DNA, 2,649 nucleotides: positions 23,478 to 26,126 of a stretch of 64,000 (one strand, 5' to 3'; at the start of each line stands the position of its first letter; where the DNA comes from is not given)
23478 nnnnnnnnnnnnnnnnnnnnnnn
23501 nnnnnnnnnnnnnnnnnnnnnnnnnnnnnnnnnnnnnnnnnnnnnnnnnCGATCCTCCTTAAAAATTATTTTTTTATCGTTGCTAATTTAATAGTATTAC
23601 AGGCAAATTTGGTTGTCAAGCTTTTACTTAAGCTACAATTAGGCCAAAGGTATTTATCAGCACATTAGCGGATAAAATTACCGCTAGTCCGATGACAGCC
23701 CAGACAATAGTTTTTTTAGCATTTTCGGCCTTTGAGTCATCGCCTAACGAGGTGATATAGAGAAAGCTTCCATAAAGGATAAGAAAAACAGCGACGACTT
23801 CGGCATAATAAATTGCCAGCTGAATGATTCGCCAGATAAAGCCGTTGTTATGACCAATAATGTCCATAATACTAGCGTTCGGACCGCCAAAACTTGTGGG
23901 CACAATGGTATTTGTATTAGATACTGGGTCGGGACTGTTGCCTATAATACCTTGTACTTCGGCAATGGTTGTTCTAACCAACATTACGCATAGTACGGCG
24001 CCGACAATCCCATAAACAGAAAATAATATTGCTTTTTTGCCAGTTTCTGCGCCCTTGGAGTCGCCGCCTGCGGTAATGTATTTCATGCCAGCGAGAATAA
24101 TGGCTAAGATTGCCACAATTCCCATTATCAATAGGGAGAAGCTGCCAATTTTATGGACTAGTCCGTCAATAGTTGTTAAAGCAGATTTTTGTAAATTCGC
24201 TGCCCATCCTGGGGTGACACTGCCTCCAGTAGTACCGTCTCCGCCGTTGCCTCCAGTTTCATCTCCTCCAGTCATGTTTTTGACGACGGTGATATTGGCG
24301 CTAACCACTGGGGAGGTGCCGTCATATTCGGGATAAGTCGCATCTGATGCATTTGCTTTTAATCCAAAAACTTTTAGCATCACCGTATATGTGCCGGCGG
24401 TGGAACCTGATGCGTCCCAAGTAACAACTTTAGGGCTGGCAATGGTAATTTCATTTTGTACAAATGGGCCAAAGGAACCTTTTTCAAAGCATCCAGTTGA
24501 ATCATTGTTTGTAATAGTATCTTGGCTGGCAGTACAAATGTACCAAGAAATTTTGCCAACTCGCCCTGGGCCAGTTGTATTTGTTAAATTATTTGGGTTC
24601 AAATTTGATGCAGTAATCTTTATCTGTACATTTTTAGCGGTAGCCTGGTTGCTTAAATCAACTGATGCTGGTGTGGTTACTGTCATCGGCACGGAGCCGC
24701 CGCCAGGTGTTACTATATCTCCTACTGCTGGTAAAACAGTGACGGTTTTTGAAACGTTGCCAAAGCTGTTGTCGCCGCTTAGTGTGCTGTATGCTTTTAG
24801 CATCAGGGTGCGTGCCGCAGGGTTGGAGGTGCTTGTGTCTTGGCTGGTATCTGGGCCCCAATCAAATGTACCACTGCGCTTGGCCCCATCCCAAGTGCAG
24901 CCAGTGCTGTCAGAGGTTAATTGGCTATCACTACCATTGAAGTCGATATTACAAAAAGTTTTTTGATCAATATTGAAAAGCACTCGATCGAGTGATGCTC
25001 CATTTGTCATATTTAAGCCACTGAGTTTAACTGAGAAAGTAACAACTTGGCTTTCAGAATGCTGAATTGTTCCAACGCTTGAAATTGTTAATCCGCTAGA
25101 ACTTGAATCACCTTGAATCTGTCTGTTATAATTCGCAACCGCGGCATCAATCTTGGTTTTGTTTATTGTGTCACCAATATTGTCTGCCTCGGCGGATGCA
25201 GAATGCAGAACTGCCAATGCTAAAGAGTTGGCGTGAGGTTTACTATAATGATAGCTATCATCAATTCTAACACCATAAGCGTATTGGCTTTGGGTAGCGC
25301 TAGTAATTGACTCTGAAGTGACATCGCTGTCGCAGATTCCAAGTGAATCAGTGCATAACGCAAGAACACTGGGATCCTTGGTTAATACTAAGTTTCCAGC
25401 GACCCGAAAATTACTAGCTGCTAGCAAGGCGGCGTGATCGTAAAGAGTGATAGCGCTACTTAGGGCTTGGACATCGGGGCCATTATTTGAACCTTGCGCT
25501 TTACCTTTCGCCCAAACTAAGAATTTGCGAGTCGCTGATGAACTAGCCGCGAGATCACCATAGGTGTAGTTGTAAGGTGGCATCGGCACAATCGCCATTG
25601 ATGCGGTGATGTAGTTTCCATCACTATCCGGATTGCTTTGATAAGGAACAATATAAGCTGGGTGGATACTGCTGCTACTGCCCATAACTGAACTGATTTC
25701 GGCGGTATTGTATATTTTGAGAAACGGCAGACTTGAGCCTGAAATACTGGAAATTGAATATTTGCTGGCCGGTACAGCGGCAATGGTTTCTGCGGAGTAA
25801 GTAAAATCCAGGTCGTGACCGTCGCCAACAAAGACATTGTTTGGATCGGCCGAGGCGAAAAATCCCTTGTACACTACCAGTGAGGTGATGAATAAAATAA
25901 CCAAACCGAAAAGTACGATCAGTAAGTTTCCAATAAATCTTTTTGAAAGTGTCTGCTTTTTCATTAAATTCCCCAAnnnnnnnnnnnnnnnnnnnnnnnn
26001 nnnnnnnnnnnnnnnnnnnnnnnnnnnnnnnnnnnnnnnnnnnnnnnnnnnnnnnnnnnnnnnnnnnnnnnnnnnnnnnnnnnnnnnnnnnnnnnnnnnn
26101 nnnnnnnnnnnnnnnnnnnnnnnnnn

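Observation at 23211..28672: Surface/pilus locus: three consecutive proteins carry the same C-terminal TM-hairpin motif, next to a C39-like peptidase and a lipoprotein, downstream of pilB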

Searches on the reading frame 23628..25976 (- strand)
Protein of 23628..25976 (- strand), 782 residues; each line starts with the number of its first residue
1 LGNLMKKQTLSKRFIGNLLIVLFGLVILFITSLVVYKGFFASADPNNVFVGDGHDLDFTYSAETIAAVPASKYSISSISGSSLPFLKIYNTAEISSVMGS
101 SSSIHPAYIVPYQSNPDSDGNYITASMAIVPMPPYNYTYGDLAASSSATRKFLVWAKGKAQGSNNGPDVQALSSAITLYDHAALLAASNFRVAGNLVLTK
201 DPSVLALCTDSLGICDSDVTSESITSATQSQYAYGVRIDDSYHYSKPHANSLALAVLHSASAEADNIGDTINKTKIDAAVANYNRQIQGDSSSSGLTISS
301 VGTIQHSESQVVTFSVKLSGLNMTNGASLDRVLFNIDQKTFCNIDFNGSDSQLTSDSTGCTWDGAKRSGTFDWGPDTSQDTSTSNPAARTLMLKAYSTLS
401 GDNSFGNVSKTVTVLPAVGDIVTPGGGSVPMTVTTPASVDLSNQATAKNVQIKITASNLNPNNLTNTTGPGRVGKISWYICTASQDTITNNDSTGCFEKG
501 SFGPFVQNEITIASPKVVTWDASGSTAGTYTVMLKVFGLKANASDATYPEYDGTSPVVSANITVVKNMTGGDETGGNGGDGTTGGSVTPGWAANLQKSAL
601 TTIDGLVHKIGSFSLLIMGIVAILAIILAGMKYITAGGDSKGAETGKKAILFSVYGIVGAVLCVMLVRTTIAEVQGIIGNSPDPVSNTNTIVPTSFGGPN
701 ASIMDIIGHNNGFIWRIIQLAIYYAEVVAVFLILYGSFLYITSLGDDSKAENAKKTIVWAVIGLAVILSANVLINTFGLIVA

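Call 3: search_protein_families(library=pfam, proteins=[window:23628-25976:-], max_evalue=0.1)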
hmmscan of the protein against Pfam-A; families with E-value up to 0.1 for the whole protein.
window:23628-25976:- (782 aa): 1 family
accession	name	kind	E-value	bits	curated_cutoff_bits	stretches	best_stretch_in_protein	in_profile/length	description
PF18895.5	T4SS_pilin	-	2.6e-14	53.5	26.6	2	727-777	22-71/71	Type IV secretion system pilin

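Call 8: find_homologous_proteins(query=window:23628-25976:-)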
Query window:23628-25976:- (782 aa): 5 proteins with E <= 0.001 among 8000 candidates.
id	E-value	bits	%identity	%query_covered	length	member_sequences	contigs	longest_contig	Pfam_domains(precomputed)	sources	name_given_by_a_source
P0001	0.0e+0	1698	100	99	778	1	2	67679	PF18895.6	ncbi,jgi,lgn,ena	ncbi:MAG: pilin [Candidatus Berkelbacteria bacterium]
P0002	0.0e+0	1364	80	99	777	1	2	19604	PF18895.6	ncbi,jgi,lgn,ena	ncbi:MAG: pilin [Candidatus Berkelbacteria bacterium]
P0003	7.1e-269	912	57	99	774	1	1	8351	PF18895.6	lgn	-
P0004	5.0e-228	777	53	99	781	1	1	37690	PF18895.6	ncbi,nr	ncbi:MAG: pilin [Candidatus Berkelbacteria bacterium]|nr:pilin [Candidatus Berkelbacteria bacterium]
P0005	2.1e-178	613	47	99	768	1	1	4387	PF18895.6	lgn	-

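Call 13: find_encoding_contigs(protein=P0004, flank=10000, max_places=3)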
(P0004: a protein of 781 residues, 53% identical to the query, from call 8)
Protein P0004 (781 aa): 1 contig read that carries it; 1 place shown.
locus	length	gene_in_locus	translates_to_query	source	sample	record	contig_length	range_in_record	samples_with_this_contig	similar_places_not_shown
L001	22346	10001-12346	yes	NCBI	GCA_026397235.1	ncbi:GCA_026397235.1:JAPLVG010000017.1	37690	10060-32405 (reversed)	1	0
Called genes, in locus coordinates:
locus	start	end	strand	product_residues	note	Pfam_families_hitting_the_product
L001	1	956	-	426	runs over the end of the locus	PF00675:Peptidase_M16, PF05193:Peptidase_M16_C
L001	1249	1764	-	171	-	-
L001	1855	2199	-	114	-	-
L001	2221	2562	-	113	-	PF01934:HepT-like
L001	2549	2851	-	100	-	PF01909:NTP_transf_2, PF18765:Polbeta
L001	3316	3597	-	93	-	PF12441:CopG_antitoxin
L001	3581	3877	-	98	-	PF04365:BrnT_toxin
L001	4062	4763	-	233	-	PF18912:DZR_2, PF00156:Pribosyltran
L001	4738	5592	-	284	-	-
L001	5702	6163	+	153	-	-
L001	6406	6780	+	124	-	PF00011:HSP20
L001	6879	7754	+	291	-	PF00483:NTP_transferase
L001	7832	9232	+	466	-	PF01547:SBP_bac_1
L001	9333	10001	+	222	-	PF00041:fn3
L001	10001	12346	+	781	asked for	PF18895:T4SS_pilin (weak)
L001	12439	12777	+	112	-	PF18895:T4SS_pilin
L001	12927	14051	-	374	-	PF13173:AAA_14, PF13635:DUF4143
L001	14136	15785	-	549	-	PF00437:T2SSE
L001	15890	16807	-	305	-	PF24400:DUF7544 (faint)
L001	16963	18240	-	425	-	PF00232:Glyco_hydro_1, PF02449:Glyco_hydro_42 (faint), PF00232:Glyco_hydro_1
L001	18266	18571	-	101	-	-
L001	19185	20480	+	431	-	PF02195:ParB_N, PF01555:N6_N4_Mtase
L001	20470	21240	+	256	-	PF01555:N6_N4_Mtase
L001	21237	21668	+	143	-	-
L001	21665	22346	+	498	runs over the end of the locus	PF17289:Terminase_6C (weak)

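Call 14: find_encoding_contigs(protein=P0002, flank=10000, max_places=3)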
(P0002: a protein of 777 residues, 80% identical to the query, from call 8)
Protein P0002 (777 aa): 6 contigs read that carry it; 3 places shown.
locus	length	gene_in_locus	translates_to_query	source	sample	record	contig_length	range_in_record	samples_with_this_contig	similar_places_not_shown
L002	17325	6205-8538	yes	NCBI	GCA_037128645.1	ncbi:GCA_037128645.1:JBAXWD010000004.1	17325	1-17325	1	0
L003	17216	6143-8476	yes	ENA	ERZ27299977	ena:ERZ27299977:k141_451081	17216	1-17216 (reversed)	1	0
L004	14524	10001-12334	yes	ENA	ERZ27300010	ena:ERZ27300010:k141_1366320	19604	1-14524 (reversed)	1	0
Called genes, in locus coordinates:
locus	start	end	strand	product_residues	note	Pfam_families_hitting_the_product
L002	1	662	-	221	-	PF01978:TrmB, PF13730:HTH_36 (faint)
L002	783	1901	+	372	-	PF04055:Radical_SAM, PF13186:SPASM (faint)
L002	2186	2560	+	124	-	PF00011:HSP20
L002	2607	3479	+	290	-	PF00483:NTP_transferase, PF12804:NTP_transf_3 (weak)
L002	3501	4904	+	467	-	PF01547:SBP_bac_1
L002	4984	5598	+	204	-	PF13529:Peptidase_C39_2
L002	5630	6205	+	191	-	PF18895:T4SS_pilin (weak)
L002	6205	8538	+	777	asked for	PF18895:T4SS_pilin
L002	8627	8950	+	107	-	PF18895:T4SS_pilin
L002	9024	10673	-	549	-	PF00437:T2SSE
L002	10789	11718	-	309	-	PF24400:DUF7544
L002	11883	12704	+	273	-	PF13561:adh_short_C2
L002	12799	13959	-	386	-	PF00232:Glyco_hydro_1, PF02449:Glyco_hydro_42 (weak), PF00232:Glyco_hydro_1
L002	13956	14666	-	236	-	PF12146:Hydrolase_4, PF00561:Abhydrolase_1, PF12697:Abhydrolase_6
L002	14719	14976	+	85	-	PF01541:GIY-YIG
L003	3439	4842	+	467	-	PF01547:SBP_bac_1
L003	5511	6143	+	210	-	PF18895:T4SS_pilin (weak)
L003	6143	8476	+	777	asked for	PF18895:T4SS_pilin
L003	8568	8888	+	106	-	PF18895:T4SS_pilin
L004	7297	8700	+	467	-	PF01547:SBP_bac_1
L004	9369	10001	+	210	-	PF18895:T4SS_pilin (weak)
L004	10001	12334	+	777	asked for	PF18895:T4SS_pilin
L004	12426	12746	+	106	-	PF18895:T4SS_pilin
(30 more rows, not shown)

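Call 16: find_encoding_contigs(protein=P0001, flank=2000, max_places=2)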
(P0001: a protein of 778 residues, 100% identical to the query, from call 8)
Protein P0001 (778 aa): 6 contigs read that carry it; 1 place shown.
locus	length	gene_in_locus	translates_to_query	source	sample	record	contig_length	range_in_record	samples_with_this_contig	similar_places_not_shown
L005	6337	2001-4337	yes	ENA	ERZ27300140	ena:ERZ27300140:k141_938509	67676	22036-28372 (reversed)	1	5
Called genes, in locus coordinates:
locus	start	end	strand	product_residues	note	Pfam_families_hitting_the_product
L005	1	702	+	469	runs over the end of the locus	-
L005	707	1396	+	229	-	PF13529:Peptidase_C39_2, PF03412:Peptidase_C39 (faint)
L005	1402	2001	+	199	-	PF18895:T4SS_pilin (weak)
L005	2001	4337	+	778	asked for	PF18895:T4SS_pilin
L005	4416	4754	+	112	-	PF18895:T4SS_pilin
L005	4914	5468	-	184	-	-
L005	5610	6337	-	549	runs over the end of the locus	PF00437:T2SSE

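Call 39: search_protein_families(library=ncbifam, proteins=[window:23628-25976:-], max_evalue=0.01)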
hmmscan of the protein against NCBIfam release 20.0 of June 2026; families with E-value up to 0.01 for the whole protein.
window:23628-25976:- (782 aa): 1 family
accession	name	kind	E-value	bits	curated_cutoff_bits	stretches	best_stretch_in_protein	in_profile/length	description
NF045849.1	ICE_MMCAP2_0565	equivalog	5.7e-07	29.1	40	2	720-775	19-74/80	Mbov_0395 family pilin-like conjugal transfer protein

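Call 40: search_protein_representatives(protein=window:23628-25976:-)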
Query: 782 residues. Proteins with E-value up to 0.001 (for the whole library): 4912; up to 1e-10: 131; up to 1e-30: 19. The best 150 are listed.
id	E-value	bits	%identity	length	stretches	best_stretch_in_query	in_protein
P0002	0.0e+00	1364.2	80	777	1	5-780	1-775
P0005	6.8e-179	613.1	51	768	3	259-780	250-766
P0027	3.8e-160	551.1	63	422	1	353-782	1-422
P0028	4.7e-133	461.5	40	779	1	10-780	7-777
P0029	3.3e-126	438.9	38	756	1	6-781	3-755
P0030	1.2e-120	420.6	39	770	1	10-779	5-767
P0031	3.3e-109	382.7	36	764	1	10-777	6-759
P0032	3.0e-106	372.9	43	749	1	153-782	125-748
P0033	3.4e-99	349.6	38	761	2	136-780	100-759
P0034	3.6e-99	349.5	40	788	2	148-780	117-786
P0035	1.7e-78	281.2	50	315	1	473-779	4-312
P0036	4.8e-75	269.8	50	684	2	561-781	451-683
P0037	3.9e-58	213.9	53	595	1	577-781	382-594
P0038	1.4e-54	202.1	57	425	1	570-782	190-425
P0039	6.4e-51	190.0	63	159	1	624-779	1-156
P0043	2.4e-35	138.5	38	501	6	712-776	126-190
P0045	2.2e-29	118.8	31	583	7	712-777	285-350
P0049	4.9e-26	107.8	29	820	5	595-776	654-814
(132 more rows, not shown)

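Call 44: find_encoding_contigs(protein=P0045, flank=10000, max_places=2)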
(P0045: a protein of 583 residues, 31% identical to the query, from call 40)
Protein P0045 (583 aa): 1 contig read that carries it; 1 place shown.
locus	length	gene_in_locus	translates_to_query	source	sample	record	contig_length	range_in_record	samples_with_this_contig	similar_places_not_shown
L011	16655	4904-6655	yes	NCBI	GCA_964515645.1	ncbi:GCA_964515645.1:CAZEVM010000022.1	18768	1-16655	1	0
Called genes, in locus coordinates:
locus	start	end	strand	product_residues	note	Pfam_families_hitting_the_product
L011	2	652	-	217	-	?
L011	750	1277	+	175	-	PF02308:MgtC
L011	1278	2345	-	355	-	PF03330:DPBB_1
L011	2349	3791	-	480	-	-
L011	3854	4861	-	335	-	PF01321:Creatinase_N, PF00557:Peptidase_M24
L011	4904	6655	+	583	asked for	PF03203:MerC (faint), PF10101:DUF2339 (faint), PF13520:AA_permease_2 (faint), PF01554:MatE (faint), PF18895:T4SS_pilin, PF18895:T4SS_pilin, PF04956:TrbC (weak), PF18895:T4SS_pilin, +4 more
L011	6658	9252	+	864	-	-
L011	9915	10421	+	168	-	-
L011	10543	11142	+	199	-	-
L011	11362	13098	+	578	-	PF00664:ABC_membrane, PF00005:ABC_tran, PF02463:SMC_N (faint)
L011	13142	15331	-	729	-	PF21722:Gly_rich_2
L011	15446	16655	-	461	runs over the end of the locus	PF04519:Bactofilin (faint)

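Call 45: find_encoding_contigs(protein=P0028, flank=10000, max_places=2)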
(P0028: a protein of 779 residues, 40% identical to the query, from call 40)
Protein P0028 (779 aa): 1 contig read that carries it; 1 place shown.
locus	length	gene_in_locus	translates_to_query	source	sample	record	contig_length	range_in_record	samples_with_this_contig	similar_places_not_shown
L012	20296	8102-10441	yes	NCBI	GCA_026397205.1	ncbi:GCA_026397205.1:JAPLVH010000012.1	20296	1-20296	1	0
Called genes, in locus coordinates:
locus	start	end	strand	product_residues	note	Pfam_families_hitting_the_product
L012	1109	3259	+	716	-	PF22548:AEP-TOTE, PF00176:SNF2-rel_dom (faint), PF00270:DEAD, PF04851:ResIII, PF00271:Helicase_C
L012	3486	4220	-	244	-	PF18912:DZR_2, PF00156:Pribosyltran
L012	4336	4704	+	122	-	PF00011:HSP20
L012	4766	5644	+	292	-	PF00483:NTP_transferase, PF12804:NTP_transf_3 (weak)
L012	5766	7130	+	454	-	-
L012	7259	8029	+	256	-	PF18895:T4SS_pilin (weak)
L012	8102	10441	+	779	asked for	PF18895:T4SS_pilin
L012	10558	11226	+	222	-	PF13641:Glyco_tranf_2_3, PF00535:Glycos_transf_2, PF10111:Glyco_tranf_2_2, PF12804:NTP_transf_3 (weak)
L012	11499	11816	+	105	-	PF18895:T4SS_pilin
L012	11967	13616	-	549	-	PF00437:T2SSE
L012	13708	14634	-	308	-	PF24400:DUF7544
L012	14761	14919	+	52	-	-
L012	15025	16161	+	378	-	-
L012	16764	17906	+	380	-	PF05193:Peptidase_M16_C (faint)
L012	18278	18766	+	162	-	PF00583:Acetyltransf_1, PF13673:Acetyltransf_10, PF13508:Acetyltransf_7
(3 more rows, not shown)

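Call 60: search_protein_families(library=pfam, alignment_id=A6, max_evalue=0.001)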
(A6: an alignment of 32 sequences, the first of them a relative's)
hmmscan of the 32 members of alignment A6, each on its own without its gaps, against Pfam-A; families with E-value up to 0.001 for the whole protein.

A. member 1, P0036 (684 aa): 1 family
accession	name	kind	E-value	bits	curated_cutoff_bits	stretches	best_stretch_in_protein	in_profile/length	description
PF18895.5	T4SS_pilin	-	2.9e-15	56.5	26.6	2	497-557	4-63/71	Type IV secretion system pilin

B. families by the number of members that match (of 32 scanned): 15 families
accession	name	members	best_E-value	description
PF18895.5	T4SS_pilin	32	1.1e-31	Type IV secretion system pilin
PF04956.18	TrbC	5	1.7e-10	TrbC/VIRB2 pilin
PF13529.12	Peptidase_C39_2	2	1.5e-18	Peptidase_C39 like family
PF12385.14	Peptidase_C70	2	1.4e-06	Papain-like cysteine protease AvrRpt2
PF03412.21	Peptidase_C39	2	5.9e-05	Peptidase C39 family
PF01464.25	SLT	1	1.5e-21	Transglycosylase SLT domain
PF01551.29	Peptidase_M23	1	6.1e-09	Peptidase family M23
PF00041.27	fn3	1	1.9e-08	Fibronectin type III domain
PF01640.23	Peptidase_C10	1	2.6e-05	Peptidase C10 family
PF08592.16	Anthrone_oxy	1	7.3e-05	Anthrone oxygenase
PF02322.20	Cyt_bd_oxida_II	1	9.8e-05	Cytochrome bd terminal oxidase subunit II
PF20970.2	MASE10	1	0.0002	MASE10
PF19258.4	KxYKxGKxW_sig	1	0.00038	KxYKxGKxW signal peptide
PF06664.17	WLS-like_TM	1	0.00041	Wntless-like, transmembrane domain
PF19607.4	DUF6112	1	0.00045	Family of unknown function (DUF6112)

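Call 61: predict_structure(alignment_id=A2)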
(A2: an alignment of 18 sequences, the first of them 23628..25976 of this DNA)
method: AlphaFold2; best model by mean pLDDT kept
length: 782 residues; sequences in the alignment: 18
mean_pLDDT: 75.9   pTM: 0.51
mean pLDDT of the five models: 75.9, 74.2, 73.1, 71.8, 69.9
residues with pLDDT >= 90: 132; 70-90: 447; 50-70: 129; < 50: 74
segments of 3 or more residues with pLDDT < 50: 1-10, 37-44, 571-607, 680-693, 696-698
pLDDT, mean of each block of 10 residues (from residue 1): 42 69 76 55 58 75 82 88 91 87 84 77 86 86 86 94 89 93 87 90 86 86 70 88 85 94 88 89 85 89 85 88 74 89 77 67 85 85 84 84 79 82 82 88 83 86 64 86 86 82 73 77 86 89 80 84 75 30 27 31 44 64 76 72 72 73 68 58 37 48 59 68 77 77 70 80 78 65 50
secondary structure, 60 per line:
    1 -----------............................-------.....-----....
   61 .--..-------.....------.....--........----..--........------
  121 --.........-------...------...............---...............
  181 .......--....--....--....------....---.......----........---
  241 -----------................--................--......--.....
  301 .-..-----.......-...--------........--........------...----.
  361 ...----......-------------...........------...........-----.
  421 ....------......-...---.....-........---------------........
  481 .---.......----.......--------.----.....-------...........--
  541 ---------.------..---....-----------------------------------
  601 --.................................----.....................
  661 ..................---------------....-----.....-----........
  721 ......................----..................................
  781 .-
elements in order (helices of 4 or more, strands of 3 or more residues): H12-39 E47-51 E57-61 E73-77 E84-88 H91-98 E107-114 E123-131 H148-162 H166-187 E190-193 E196-199 H202-205 H212-215 E219-225 E230-237 H252-267 H270-285 E288-293 E296-301 E310-316 E329-336 E339-346 E353-355 E360-363 E368-373 E387-397 E404-414 E420-424 E431-436 E438-440 H444-448 E450-457 E473-481 H485-491 E496-502 E516-520 E528-538 E562-565 H603-635 H640-678 H694-697 H703-707 H713-742 H747-781

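Call 65: fold_search(model_id=the predicted structure, library=pdb)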
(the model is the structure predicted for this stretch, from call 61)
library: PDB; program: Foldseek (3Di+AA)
matches with E <= 10: 774; with E <= 0.001: 21
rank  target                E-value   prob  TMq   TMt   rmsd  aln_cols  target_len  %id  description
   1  8ezk_H                7.2e-05  1.00  0.11  0.29  20.9       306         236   13  Pfs25 in complex with transmission-reducing antibody AS01-04 (released 2023-08-16)
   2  9uym_A                2.2e-04  1.00  0.17  0.33   9.9       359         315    9  Composite map of the G protein-coupled receptor 1 (GPR1) bound to chemerin and beta-arrestin 2 (released 2025-11-19)
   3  1p53_A                3.1e-04  0.98  0.11  0.28  23.2       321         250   11  The Crystal Structure of ICAM-1 D3-D5 fragment (released 2004-05-04)
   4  7oh0_C                3.6e-04  1.00  0.11  0.33  16.7       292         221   14  Tetanus neurotoxin HC domain in complex with TT104-Fab1 (released 2021-10-27)
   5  8wqw_B                3.9e-04  1.00  0.11  0.33  17.2       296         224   12  Cryo-EM structure of bsAb3 Fab-Gn-Gc complex (released 2024-06-12)
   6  8tmy_C                4.1e-04  1.00  0.11  0.33  17.2       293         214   12  Crystal structure of SARS-CoV-2 spike stem helix peptide in complex with neutralizing antibody CHM-16 (released 2024-07-31)
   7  9kut_H                4.8e-04  1.00  0.11  0.32  21.3       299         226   13  Structure of JR14a bound to human C3aR in complex with Go (released 2025-11-26)
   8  6ek2_H                5.0e-04  1.00  0.12  0.36  19.5       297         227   11  CRYSTAL STRUCTURE OF HUMAN CD81 LARGE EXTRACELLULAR LOOP IN COMPLEX WITH SINGLE CHAIN FV FRAGMENT 10 (released 2018-05-30)
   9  7s11_J                5.3e-04  1.00  0.11  0.35  17.4       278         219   16  Crystal structure of Fab in complex with mouse CD96 monomer (released 2021-11-03)
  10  6hhc_H                5.6e-04  0.99  0.11  0.32  18.7       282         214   12  Allosteric Inhibition as a new mode of Action for BAY 1213790, a Neutralizing Antibody Targeting the Activated form of (released 2019-09-11)
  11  6pcu_B                6.4e-04  0.98  0.10  0.27  18.5       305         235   10  VP8* of a G2P[4] human rotavirus in complex with scFv antibody 9 (released 2019-09-04)
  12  4zjg                  6.7e-04  0.82  0.08  0.17  19.9       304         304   12  Crystal structure of native alpha-2-macroglobulin from Escherichia coli spanning domains MG0-NIE-MG1. (released 2015-06-10)
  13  6up7_B                7.1e-04  0.99  0.17  0.31  14.2       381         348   10  neurotensin receptor and arrestin2 complex (released 2020-02-26)
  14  8tmy_A                7.4e-04  1.00  0.11  0.34  16.8       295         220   13  Crystal structure of SARS-CoV-2 spike stem helix peptide in complex with neutralizing antibody CHM-16 (released 2024-07-31)
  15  9i59_X                7.8e-04  0.99  0.11  0.34  18.5       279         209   12  RVFV GnH complexed with RVFV-379 Fab (released 2025-11-26)
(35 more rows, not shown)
